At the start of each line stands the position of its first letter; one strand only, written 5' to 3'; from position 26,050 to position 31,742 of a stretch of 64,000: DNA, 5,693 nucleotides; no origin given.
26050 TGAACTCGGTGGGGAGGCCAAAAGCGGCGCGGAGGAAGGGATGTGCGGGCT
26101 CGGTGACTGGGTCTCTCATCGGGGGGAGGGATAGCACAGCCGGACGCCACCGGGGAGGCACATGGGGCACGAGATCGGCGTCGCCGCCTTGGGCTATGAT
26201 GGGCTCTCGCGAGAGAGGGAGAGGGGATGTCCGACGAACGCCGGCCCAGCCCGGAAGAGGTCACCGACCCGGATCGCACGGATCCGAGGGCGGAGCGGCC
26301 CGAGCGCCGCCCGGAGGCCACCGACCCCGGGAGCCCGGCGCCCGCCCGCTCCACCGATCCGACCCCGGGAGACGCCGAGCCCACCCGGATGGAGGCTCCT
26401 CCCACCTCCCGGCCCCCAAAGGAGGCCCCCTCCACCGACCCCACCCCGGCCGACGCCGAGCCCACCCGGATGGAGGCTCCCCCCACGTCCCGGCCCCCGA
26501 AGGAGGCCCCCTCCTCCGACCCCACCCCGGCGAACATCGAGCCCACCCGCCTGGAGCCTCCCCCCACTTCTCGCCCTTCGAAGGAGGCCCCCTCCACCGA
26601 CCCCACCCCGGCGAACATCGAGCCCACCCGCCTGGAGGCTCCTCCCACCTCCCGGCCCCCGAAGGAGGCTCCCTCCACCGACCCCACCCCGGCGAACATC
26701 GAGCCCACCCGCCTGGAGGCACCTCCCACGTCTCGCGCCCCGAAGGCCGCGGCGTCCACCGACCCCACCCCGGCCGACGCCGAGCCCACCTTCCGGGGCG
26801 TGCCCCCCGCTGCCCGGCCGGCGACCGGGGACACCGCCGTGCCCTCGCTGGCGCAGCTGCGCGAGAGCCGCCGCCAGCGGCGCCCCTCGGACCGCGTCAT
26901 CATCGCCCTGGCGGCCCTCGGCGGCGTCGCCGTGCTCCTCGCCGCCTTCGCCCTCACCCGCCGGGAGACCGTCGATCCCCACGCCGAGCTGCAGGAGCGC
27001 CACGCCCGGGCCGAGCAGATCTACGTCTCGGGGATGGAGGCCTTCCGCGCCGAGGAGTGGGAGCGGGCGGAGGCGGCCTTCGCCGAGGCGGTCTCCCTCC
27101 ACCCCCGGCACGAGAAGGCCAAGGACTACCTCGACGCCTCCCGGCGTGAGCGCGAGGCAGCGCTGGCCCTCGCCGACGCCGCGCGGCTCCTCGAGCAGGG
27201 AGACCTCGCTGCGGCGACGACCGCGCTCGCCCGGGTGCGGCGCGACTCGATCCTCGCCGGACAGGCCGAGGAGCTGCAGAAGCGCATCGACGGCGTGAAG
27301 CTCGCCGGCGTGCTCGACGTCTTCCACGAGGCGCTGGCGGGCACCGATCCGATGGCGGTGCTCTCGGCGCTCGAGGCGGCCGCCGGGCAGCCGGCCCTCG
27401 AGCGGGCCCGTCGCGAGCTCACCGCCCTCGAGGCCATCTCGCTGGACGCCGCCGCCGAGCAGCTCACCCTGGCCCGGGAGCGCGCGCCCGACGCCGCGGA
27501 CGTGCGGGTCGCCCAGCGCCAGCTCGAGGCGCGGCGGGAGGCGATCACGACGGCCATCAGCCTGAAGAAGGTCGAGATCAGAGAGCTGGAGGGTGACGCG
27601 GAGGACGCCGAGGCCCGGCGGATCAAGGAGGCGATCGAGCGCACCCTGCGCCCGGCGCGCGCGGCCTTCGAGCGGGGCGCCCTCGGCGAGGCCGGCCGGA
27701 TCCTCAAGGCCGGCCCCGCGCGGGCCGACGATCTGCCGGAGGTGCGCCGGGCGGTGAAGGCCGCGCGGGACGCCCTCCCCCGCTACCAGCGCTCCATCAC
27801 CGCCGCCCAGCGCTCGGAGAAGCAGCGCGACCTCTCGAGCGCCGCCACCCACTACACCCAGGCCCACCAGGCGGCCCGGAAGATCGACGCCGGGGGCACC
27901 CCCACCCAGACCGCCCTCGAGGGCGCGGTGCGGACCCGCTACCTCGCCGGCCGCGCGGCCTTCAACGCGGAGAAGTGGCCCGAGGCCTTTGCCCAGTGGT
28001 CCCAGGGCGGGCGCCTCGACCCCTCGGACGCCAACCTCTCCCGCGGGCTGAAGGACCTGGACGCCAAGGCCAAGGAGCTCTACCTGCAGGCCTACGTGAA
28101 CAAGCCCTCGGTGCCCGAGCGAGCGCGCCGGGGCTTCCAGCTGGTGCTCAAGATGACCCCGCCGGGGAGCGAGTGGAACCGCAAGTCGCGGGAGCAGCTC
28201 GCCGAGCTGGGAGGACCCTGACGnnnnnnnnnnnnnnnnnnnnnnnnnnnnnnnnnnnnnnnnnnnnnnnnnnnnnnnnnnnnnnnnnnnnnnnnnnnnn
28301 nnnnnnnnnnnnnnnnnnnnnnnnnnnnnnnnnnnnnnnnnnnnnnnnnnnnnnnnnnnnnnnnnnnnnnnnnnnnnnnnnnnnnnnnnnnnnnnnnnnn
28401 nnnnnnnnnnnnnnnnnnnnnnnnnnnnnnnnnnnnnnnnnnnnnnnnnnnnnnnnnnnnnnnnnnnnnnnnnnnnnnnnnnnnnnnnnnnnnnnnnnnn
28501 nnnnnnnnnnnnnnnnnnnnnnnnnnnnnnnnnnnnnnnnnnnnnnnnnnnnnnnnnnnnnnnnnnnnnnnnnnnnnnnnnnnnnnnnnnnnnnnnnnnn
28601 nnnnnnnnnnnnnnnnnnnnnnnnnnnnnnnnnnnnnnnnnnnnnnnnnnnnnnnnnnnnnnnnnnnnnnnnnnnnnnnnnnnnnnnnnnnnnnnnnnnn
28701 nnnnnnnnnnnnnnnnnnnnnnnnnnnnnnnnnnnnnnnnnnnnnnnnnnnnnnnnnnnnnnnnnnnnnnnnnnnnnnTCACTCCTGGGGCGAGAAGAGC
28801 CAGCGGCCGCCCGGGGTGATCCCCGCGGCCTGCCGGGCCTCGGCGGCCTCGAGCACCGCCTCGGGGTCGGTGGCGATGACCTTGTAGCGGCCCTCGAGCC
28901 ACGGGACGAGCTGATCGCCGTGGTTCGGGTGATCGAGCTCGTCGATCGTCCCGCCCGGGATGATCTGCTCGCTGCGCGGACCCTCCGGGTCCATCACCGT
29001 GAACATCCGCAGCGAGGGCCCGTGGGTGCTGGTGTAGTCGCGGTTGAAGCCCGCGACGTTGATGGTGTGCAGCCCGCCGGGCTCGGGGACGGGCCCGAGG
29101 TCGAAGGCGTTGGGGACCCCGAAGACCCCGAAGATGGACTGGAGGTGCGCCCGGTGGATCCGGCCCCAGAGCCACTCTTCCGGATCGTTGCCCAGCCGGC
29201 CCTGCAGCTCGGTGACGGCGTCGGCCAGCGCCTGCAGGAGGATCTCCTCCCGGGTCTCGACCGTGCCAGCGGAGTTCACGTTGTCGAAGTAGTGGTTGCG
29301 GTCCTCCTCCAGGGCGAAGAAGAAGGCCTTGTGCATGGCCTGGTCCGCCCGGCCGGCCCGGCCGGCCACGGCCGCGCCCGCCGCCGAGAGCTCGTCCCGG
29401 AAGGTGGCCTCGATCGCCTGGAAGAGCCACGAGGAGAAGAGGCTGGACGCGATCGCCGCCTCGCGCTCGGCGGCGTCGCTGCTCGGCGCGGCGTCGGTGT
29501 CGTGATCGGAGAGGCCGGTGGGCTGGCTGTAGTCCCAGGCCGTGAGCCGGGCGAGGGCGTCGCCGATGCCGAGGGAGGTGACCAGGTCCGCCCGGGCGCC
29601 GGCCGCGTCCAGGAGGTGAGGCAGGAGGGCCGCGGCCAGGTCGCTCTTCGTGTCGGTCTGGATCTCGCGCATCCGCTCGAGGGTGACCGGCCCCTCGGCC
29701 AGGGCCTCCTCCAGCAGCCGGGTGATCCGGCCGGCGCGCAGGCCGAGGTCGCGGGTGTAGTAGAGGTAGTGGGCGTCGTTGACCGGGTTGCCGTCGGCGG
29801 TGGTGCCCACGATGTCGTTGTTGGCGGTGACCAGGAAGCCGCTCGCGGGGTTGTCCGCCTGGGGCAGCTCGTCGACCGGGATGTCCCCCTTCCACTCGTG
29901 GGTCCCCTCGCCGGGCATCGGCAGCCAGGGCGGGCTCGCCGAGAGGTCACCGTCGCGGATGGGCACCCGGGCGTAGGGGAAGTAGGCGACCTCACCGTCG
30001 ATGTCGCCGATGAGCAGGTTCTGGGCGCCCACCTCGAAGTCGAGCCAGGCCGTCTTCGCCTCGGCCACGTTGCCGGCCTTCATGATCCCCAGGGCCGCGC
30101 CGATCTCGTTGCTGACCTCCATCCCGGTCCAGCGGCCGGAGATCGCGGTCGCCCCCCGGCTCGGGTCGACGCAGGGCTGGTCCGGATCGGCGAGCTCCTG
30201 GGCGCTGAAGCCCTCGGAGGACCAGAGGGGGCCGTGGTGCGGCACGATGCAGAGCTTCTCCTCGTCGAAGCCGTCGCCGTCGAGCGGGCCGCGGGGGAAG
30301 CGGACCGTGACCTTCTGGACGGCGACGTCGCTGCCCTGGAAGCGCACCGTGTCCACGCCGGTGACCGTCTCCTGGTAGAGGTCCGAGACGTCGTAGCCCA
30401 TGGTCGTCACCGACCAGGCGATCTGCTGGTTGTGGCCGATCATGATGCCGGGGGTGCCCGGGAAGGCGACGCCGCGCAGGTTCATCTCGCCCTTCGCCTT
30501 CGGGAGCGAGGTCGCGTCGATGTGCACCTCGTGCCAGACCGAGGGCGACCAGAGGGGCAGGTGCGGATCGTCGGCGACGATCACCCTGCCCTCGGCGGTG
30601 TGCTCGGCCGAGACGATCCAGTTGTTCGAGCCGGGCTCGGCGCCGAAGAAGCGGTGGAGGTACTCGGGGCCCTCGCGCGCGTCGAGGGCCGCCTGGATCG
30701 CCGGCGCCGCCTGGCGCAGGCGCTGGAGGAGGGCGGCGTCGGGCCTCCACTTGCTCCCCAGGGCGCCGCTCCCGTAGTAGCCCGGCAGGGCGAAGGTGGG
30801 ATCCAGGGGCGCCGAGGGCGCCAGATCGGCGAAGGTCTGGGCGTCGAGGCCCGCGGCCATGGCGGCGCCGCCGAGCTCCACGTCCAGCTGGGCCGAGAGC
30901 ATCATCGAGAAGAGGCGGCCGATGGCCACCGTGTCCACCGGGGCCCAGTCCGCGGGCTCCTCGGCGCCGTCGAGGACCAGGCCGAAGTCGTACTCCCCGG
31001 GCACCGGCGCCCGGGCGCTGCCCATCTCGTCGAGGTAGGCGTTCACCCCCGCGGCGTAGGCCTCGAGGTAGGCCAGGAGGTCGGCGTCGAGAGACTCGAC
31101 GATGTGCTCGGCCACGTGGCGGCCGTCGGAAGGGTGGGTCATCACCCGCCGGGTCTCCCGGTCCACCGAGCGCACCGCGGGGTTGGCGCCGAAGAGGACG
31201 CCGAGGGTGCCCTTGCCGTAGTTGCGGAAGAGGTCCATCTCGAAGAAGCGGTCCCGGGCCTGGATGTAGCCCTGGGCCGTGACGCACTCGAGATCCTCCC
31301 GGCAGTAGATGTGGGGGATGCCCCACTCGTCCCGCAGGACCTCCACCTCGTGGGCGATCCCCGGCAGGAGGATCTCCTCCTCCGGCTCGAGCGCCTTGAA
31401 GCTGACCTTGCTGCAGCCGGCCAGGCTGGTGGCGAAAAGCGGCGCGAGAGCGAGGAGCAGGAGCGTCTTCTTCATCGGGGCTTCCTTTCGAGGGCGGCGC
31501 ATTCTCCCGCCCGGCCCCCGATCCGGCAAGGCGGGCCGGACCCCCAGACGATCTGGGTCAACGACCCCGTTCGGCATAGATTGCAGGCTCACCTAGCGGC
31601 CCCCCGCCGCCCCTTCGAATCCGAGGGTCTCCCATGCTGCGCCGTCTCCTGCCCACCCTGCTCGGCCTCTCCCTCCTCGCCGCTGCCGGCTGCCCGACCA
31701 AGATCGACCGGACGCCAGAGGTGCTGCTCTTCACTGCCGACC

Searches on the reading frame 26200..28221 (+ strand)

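Call 70: search_protein_families(library=pfam, proteins=[window:26200-28221:+], max_evalue=0.001)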
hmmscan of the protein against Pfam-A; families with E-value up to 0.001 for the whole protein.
window:26200-28221:+ (673 aa): 1 family
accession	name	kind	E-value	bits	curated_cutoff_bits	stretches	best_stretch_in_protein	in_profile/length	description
PF07719.23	TPR_2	-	0.00095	19.6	27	0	278-304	8-34/34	Tetratricopeptide repeat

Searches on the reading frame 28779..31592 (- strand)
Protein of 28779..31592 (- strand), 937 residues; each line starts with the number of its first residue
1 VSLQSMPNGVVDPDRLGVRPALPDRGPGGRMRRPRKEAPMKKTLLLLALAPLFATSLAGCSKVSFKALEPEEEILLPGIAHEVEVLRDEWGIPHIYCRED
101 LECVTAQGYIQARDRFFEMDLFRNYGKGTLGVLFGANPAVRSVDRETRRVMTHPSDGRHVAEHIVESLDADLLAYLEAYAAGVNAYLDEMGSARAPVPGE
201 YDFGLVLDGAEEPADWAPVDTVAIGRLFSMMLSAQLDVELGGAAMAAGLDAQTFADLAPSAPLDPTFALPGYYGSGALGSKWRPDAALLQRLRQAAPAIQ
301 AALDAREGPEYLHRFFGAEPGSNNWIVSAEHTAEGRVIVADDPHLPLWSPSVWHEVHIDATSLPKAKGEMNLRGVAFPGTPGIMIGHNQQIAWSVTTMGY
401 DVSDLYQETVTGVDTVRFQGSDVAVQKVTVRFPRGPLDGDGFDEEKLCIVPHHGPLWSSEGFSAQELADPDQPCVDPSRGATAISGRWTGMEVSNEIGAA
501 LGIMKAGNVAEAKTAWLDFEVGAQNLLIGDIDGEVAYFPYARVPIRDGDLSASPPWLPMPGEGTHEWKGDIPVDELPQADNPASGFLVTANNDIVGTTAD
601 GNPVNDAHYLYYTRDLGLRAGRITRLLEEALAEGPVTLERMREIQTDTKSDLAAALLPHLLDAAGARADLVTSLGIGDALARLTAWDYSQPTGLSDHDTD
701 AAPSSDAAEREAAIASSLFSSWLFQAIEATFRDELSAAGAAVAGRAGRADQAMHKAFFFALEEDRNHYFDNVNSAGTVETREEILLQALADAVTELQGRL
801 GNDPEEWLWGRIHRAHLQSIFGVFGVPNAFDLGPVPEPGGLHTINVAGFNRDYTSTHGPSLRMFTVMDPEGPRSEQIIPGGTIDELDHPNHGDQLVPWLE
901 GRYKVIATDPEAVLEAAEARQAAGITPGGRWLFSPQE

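Call 70: search_protein_families(library=pfam, proteins=[window:28779-31592:-], max_evalue=0.001)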
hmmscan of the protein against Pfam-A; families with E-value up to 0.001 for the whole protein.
window:28779-31592:- (937 aa): 1 family
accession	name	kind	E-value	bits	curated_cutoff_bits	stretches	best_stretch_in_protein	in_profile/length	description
PF01804.23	Penicil_amidase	-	3.9e-156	522.3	21.3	1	82-913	1-673/675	Penicillin amidase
